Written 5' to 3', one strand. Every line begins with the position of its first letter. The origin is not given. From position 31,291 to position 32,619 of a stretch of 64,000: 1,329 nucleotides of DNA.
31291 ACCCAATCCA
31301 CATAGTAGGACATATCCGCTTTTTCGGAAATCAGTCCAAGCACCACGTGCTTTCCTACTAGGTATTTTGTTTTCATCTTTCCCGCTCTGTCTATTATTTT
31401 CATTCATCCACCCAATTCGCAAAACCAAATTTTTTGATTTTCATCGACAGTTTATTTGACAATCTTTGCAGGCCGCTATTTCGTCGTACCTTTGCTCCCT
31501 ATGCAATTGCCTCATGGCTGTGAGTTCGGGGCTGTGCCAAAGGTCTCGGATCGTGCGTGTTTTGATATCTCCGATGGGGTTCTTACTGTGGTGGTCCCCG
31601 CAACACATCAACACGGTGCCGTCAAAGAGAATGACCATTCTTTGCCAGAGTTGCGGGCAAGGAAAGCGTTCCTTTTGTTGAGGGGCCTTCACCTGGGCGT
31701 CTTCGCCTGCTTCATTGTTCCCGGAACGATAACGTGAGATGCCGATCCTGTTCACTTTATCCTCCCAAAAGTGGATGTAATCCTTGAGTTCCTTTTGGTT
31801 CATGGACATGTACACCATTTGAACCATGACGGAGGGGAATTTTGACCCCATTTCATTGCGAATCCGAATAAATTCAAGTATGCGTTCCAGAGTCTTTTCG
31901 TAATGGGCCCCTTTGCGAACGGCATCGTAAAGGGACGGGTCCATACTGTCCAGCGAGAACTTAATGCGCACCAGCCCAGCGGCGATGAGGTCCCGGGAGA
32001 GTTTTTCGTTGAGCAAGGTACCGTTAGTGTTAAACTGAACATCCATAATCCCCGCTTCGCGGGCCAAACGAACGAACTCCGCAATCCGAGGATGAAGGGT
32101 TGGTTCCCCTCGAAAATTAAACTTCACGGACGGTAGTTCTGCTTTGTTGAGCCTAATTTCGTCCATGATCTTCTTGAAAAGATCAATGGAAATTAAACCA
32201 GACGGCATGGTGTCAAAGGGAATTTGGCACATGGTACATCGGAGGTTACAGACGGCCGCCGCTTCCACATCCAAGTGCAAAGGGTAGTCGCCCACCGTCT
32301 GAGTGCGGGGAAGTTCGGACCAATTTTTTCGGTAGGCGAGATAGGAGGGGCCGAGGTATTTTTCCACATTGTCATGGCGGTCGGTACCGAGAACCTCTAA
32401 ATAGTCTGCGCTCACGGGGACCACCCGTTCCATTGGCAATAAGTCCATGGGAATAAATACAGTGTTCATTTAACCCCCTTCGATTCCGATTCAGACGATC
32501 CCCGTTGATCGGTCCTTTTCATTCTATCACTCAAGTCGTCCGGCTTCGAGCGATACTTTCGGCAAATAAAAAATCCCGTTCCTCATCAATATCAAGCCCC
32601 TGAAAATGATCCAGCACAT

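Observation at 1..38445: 38-kb single-strand glycan island with three nonulosonic-acid synthase paralogues and four radical-SAM enzymes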

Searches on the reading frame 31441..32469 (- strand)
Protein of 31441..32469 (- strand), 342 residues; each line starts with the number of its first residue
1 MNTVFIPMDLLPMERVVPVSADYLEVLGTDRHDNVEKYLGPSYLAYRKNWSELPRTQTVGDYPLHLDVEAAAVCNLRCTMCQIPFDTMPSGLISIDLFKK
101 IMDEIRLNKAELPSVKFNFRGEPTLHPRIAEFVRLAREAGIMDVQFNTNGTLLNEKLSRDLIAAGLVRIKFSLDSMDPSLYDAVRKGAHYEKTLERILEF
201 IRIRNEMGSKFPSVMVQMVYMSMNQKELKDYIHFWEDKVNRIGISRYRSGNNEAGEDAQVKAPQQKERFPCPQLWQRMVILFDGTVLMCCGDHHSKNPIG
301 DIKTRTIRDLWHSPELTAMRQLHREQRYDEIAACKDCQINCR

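Call 7: search_protein_families(library=pfam, proteins=[window:31441-32469:-], max_evalue=0.001)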
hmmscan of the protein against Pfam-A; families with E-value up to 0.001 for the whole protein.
window:31441-32469:- (342 aa): 2 families
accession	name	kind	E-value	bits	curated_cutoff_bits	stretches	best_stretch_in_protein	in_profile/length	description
PF04055.27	Radical_SAM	-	4e-19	69.8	29.5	1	73-233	6-164/166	Radical SAM superfamily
PF13186.11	SPASM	-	1.6e-14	54.4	21.5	1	271-338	1-67/67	Iron-sulfur cluster-binding domain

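Call 11: search_protein_families(library=ncbifam, proteins=[window:31441-32469:-], max_evalue=0.001)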
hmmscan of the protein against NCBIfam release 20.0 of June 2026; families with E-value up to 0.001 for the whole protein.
window:31441-32469:- (342 aa): 52 families (the best 25 are shown)
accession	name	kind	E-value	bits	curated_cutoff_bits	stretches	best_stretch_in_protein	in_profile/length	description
TIGR04317.1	W_rSAM_matur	equivalog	3.2e-34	118.6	380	1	66-248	6-185/349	tungsten cofactor oxidoreductase radical SAM maturase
TIGR04311.1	rSAM_Geo_metal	subfamily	4.5e-29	101.7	400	1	62-234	1-173/423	radical SAM/SPASM family putative metalloenzyme maturase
TIGR04321.1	spiroSPASM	subfamily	8.2e-25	87.4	250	1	57-337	224-502/510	spiro-SPASM protein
NF033640.1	N_Twi_rSAM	subfamily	4.8e-20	72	170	2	60-239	107-299/398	twitch domain-containing radical SAM protein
NF001199.0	PRK00164.2-1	equivalog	2.6e-18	66.2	231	1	68-238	16-178/308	GTP 3',8-cyclase MoaA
TIGR02668.1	moaA_archaeal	equivalog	6.4e-18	64.8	325.25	1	68-239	14-177/303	GTP 3',8-cyclase MoaA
TIGR02666.1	moaA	equivalog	4.4e-17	62.1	284.05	1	73-239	19-184/336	GTP 3',8-cyclase MoaA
TIGR04055.1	rSAM_NirJ2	equivalog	2.6e-15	56.8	500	1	71-234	7-160/326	putative heme d1 biosynthesis radical SAM protein NirJ2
NF045702.1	rSAM_GDGT_ether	equivalog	1.6e-14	53.4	450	1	72-240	94-258/486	tetraether lipid synthase Tes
NF045646.2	rSAM_Se_TrsS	equivalog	1.5e-13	50.1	490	1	68-239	90-255/441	radical SAM (seleno)protein TrsS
TIGR03962.1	mycofact_rSAM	equivalog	2.7e-13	49.8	265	1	62-262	10-202/339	mycofactocin radical SAM maturase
NF038283.1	viperin_w_prok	equivalog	2.8e-12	46.4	180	1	72-208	10-151/281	viperin family antiviral radical SAM protein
TIGR04303.1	GeoRSP_rSAM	equivalog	7.3e-12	45.5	400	1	63-248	4-178/325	GeoRSP system radical SAM/SPASM protein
TIGR04250.1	SCM_rSAM_ScmE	equivalog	1.5e-11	43.8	400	1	63-198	2-135/358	SynChlorMet cassette radical SAM/SPASM protein ScmE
TIGR04545.1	rSAM_ahbD_hemeb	equivalog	2.2e-11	43.8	500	1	69-197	5-131/339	heme b synthase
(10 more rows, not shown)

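Call 47: find_homologous_proteins(query=window:31441-32469:-, max_evalue=1e-10)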
Query window:31441-32469:- (342 aa): 262 proteins with E <= 1e-10 among 2865 candidates; the best 120 are listed.
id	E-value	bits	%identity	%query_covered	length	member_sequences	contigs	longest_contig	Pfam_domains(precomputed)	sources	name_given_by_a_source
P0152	4.0e-234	794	100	100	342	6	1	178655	PF13186.12,PF04055.28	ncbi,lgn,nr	ncbi:MAG: radical SAM protein [Elusimicrobia bacterium]|nr:radical SAM protein [Elusimicrobiota bact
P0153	4.2e-199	679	85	100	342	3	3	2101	PF13186.12,PF04055.28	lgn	-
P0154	3.5e-193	659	82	100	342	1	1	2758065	PF13186.12,PF04055.28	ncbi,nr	ncbi:MAG: radical SAM protein [Elusimicrobia bacterium]|nr:radical SAM protein [Elusimicrobiota bact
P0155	1.0e-131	457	56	99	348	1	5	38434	PF13186.12,PF04055.28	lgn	-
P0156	4.3e-130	452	57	97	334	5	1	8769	PF13186.12,PF04055.28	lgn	-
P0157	4.6e-128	445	56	98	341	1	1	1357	PF13186.12,PF04055.28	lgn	-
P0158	5.2e-128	445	57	97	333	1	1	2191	PF13186.12,PF04055.28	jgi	jgi:radical SAM protein with 4Fe4S-binding SPASM domain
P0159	6.4e-127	442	56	97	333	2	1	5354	PF13186.12,PF04055.28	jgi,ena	-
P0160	1.9e-126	440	56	97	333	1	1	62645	PF13186.12,PF04055.28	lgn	-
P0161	4.6e-126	439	55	96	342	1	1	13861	PF13186.12,PF04055.28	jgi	-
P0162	4.7e-126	439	57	97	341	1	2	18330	PF13186.12,PF04055.28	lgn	-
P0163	1.2e-125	437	55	97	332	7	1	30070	PF13186.12,PF04055.28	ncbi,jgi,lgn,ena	ncbi:MAG: radical SAM/SPASM domain-containing protein [Candidatus Margulisiibacteriota bacterium]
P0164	1.5e-125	437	56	97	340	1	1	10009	PF13186.12,PF04055.28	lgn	-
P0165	1.7e-125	437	55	99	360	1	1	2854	PF13186.12,PF04055.28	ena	-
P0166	1.0e-123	431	56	96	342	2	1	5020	PF13186.12,PF04055.28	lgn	-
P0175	2.8e-114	400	54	96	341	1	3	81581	PF13186.12,PF04055.28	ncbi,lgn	-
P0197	9.1e-82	293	44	95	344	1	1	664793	PF13186.12,PF04055.28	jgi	jgi:MoaA/NifB/PqqE/SkfB family radical SAM enzyme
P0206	1.6e-63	233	39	92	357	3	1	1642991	PF13186.12,PF04055.28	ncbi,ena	-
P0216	5.9e-59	218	40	87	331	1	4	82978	PF13186.12,PF04055.28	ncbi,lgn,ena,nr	ncbi:MAG: radical SAM protein [Candidatus Omnitrophica bacterium]|nr:radical SAM protein [Candidatus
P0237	1.7e-53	200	35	94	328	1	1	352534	PF13186.12,PF04055.28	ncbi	ncbi:MAG: radical SAM/SPASM domain-containing protein [Vulcanimicrobiota bacterium]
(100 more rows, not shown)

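Call 49: find_encoding_contigs(protein=P0197, flank=8000, max_places=1)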
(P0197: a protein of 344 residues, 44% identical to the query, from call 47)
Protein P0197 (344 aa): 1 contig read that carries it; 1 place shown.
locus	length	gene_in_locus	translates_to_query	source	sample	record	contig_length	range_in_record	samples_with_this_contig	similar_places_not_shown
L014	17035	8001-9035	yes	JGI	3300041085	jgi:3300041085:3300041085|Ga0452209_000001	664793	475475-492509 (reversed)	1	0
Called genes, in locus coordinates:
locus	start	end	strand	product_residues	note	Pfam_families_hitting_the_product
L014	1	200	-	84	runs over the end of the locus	PF00550:PP-binding (weak)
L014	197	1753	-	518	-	PF00501:AMP-binding, PF13193:AMP-binding_C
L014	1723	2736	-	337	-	PF26233:NicX, PF02073:Peptidase_M29 (weak)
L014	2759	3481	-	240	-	PF03737:RraA-like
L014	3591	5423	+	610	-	PF02350:Epimerase_2, PF04464:Glyphos_transf (weak), PF05159:Capsule_synth (faint)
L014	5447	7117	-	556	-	PF16254:DUF4910, PF09940:DUF2172, PF04389:Peptidase_M28 (weak), PF16221:HTH_47, PF01648:ACPS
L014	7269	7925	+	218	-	-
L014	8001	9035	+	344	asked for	PF04055:Radical_SAM, PF13186:SPASM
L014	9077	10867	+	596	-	PF03102:NeuB, PF08666:SAF, PF02348:CTP_transf_3, PF12804:NTP_transf_3 (faint)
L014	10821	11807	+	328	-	PF01073:3Beta_HSD, PF01370:Epimerase, PF02719:Polysacc_synt_2, PF04321:RmlD_sub_bind, PF05368:NmrA, PF16363:GDP_Man_Dehyd, PF13460:NAD_binding_10, PF07993:NAD_binding_4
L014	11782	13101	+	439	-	PF03446:NAD_binding_2 (weak), PF03721:UDPG_MGDP_dh_N, PF00984:UDPG_MGDP_dh, PF03720:UDPG_MGDP_dh_C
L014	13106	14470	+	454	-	PF00535:Glycos_transf_2, PF10111:Glyco_tranf_2_2, PF13641:Glyco_tranf_2_3, PF12804:NTP_transf_3 (faint), PF02348:CTP_transf_3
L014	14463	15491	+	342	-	PF03102:NeuB, PF08666:SAF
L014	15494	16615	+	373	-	PF01041:DegT_DnrJ_EryC1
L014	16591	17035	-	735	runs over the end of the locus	PF02516:STT3, PF13231:PMT_2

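Call 50: find_encoding_contigs(protein=P0206, flank=8000, max_places=1)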
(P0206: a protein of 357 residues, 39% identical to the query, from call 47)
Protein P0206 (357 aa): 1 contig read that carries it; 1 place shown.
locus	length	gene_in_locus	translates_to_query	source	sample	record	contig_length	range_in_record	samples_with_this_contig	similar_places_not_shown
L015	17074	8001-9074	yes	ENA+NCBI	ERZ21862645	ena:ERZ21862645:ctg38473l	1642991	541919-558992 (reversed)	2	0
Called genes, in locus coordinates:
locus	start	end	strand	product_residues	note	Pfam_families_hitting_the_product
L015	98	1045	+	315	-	-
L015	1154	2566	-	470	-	PF00884:Sulfatase, PF01663:Phosphodiest (faint), PF00884:Sulfatase, PF16347:SGSH_C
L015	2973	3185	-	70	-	PF01934:HepT-like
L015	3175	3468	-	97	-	PF18765:Polbeta, PF01909:NTP_transf_2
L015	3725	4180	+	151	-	-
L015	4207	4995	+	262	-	PF00905:Transpeptidase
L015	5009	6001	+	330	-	PF02126:PTE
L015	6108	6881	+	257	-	-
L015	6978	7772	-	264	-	PF00561:Abhydrolase_1, PF03096:Ndr, PF12697:Abhydrolase_6, PF12146:Hydrolase_4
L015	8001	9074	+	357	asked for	PF04055:Radical_SAM, PF13186:SPASM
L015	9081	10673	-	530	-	PF01841:Transglut_core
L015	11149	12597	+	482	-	PF00140:Sigma70_r1_2 (weak), PF04542:Sigma70_r2, PF04539:Sigma70_r3, PF04545:Sigma70_r4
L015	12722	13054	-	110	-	PF13466:STAS_2 (weak), PF01740:STAS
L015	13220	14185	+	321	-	PF08240:ADH_N, PF16912:Glu_dehyd_C, PF00107:ADH_zinc_N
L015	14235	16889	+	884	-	PF00912:Transgly, PF00905:Transpeptidase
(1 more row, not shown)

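Call 59: find_encoding_contigs(protein=P0216, flank=7000, max_places=1)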
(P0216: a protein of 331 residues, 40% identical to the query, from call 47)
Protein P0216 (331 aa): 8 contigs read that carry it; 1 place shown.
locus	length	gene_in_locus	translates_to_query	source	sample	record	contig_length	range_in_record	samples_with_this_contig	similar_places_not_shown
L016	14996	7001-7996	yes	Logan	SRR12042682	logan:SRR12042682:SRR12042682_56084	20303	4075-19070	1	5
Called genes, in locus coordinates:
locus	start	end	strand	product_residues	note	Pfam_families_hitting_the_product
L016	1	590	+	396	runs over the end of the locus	PF02350:Epimerase_2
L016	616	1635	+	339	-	PF13489:Methyltransf_23, PF08241:Methyltransf_11, PF08242:Methyltransf_12, PF13649:Methyltransf_25, PF13847:Methyltransf_31 (weak)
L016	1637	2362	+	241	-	PF02348:CTP_transf_3, PF12804:NTP_transf_3 (faint)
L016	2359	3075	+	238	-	PF05175:MTS (weak), PF13489:Methyltransf_23, PF05401:NodS, PF00398:RrnaAD (weak), PF13847:Methyltransf_31, PF08241:Methyltransf_11, PF08242:Methyltransf_12, PF13649:Methyltransf_25, +1 more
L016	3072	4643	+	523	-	-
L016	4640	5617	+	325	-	PF01073:3Beta_HSD, PF01370:Epimerase, PF02719:Polysacc_synt_2, PF04321:RmlD_sub_bind, PF07993:NAD_binding_4, PF13460:NAD_binding_10 (weak), PF16363:GDP_Man_Dehyd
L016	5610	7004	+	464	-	PF00535:Glycos_transf_2, PF10111:Glyco_tranf_2_2, PF13641:Glyco_tranf_2_3, PF02348:CTP_transf_3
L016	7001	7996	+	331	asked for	PF04055:Radical_SAM, PF13186:SPASM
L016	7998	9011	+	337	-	PF03102:NeuB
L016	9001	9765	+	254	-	PF02348:CTP_transf_3, PF12804:NTP_transf_3 (faint)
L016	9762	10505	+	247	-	PF02348:CTP_transf_3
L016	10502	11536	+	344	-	PF04055:Radical_SAM, PF13186:SPASM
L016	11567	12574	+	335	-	PF03102:NeuB, PF08666:SAF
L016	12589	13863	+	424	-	-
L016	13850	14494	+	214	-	-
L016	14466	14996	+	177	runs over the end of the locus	-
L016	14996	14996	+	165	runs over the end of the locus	PF00702:Hydrolase, PF08282:Hydrolase_3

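Call 60: find_encoding_contigs(protein=P0237, flank=7000, max_places=1)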
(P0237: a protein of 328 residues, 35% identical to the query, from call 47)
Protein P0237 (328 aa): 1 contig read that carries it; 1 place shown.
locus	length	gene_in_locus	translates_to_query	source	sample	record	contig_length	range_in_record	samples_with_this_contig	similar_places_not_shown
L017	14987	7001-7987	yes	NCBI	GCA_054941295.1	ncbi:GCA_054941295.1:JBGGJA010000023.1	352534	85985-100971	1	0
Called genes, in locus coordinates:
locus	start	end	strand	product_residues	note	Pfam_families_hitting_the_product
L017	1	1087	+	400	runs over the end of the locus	-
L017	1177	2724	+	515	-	PF01943:Polysacc_synt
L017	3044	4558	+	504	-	PF02310:B12-binding, PF04055:Radical_SAM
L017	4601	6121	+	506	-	PF02310:B12-binding, PF04055:Radical_SAM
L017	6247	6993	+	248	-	PF02348:CTP_transf_3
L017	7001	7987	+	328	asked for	PF04055:Radical_SAM, PF13186:SPASM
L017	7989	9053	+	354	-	PF00155:Aminotran_1_2, PF04864:Alliinase_C (weak)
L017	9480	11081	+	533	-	PF02310:B12-binding, PF04055:Radical_SAM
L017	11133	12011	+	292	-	PF13489:Methyltransf_23 (weak)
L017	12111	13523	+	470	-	PF02310:B12-binding, PF04055:Radical_SAM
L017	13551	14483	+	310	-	PF00389:2-Hacid_dh, PF02826:2-Hacid_dh_C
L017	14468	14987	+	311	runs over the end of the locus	PF01073:3Beta_HSD, PF01370:Epimerase, PF02719:Polysacc_synt_2, PF04321:RmlD_sub_bind, PF05368:NmrA, PF13460:NAD_binding_10, PF16363:GDP_Man_Dehyd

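Call 67: search_protein_families(library=pfam, proteins=[L016:3072-4643:+, L016:12589-13863:+], max_evalue=0.01)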
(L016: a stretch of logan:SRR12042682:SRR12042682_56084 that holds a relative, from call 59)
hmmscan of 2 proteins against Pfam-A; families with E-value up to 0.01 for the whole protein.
L016:3072-4643:+ (523 aa): 1 family
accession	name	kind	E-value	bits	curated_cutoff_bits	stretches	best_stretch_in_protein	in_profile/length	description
PF05159.20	Capsule_synth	-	0.00015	21.8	20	1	337-418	178-264/310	Capsule polysaccharide biosynthesis protein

L016:12589-13863:+ (424 aa): 0 families

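Call 83: find_encoding_contigs(protein=P0155, flank=8000, max_places=1)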
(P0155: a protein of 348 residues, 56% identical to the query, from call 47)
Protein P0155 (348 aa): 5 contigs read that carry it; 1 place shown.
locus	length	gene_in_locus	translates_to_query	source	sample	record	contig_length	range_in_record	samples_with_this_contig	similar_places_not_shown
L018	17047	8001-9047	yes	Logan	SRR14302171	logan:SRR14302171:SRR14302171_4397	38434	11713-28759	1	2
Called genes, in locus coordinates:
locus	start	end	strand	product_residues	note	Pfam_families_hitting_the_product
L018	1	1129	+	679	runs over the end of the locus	-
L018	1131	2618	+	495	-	PF01943:Polysacc_synt, PF13440:Polysacc_synt_3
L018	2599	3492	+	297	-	PF05219:DREV (weak), PF13489:Methyltransf_23, PF07021:MetW (faint), PF13847:Methyltransf_31, PF08241:Methyltransf_11, PF08242:Methyltransf_12, PF13649:Methyltransf_25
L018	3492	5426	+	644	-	-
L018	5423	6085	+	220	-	PF02348:CTP_transf_3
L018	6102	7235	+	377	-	PF00465:Fe-ADH (weak), PF13685:Fe-ADH_2, PF01761:DHQ_synthase, PF24621:DHQS_C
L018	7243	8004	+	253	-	PF00106:adh_short, PF08659:KR, PF13561:adh_short_C2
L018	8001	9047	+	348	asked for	PF04055:Radical_SAM, PF13186:SPASM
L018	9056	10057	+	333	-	PF03102:NeuB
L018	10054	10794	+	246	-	PF02348:CTP_transf_3, PF12804:NTP_transf_3 (weak)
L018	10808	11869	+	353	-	PF03102:NeuB, PF08666:SAF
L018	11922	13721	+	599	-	-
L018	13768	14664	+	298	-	PF00535:Glycos_transf_2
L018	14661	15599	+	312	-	PF01370:Epimerase, PF04321:RmlD_sub_bind (weak), PF01073:3Beta_HSD, PF13460:NAD_binding_10, PF16363:GDP_Man_Dehyd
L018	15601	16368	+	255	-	PF00483:NTP_transferase, PF12804:NTP_transf_3 (weak)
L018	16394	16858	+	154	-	PF00908:dTDP_sugar_isom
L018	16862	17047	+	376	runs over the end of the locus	PF00890:FAD_binding_2 (faint), PF01266:DAO, PF07992:Pyr_redox_2 (faint), PF12831:FAD_oxidored (faint), PF13450:NAD_binding_8 (weak)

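Call 84: find_encoding_contigs(protein=P0175, flank=8000, max_places=1)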
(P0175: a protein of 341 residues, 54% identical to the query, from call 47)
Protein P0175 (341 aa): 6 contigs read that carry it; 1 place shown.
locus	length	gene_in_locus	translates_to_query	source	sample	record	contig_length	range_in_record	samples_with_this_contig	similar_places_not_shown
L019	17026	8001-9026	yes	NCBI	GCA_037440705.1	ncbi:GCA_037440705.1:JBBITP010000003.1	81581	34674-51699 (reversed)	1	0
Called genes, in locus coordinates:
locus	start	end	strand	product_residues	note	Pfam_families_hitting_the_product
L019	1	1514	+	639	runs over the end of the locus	-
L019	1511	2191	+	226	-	PF02348:CTP_transf_3, PF12804:NTP_transf_3 (weak)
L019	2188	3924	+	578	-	PF00682:HMGL-like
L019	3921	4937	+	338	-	PF00294:PfkB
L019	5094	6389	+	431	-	PF04055:Radical_SAM, PF13186:SPASM (faint)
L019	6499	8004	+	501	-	-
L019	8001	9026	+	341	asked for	PF04055:Radical_SAM, PF13186:SPASM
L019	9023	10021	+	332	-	PF03102:NeuB, PF08666:SAF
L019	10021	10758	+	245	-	PF02348:CTP_transf_3, PF12804:NTP_transf_3 (weak)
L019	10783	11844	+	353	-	PF03102:NeuB, PF08666:SAF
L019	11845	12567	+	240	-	PF00535:Glycos_transf_2, PF13641:Glyco_tranf_2_3, PF10111:Glyco_tranf_2_2 (faint)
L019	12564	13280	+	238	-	PF00483:NTP_transferase, PF12804:NTP_transf_3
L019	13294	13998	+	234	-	PF02348:CTP_transf_3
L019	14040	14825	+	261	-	PF00483:NTP_transferase, PF12804:NTP_transf_3 (weak)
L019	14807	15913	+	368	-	PF01073:3Beta_HSD (weak), PF01370:Epimerase, PF16363:GDP_Man_Dehyd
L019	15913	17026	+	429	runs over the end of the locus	PF03721:UDPG_MGDP_dh_N, PF00984:UDPG_MGDP_dh, PF03720:UDPG_MGDP_dh_C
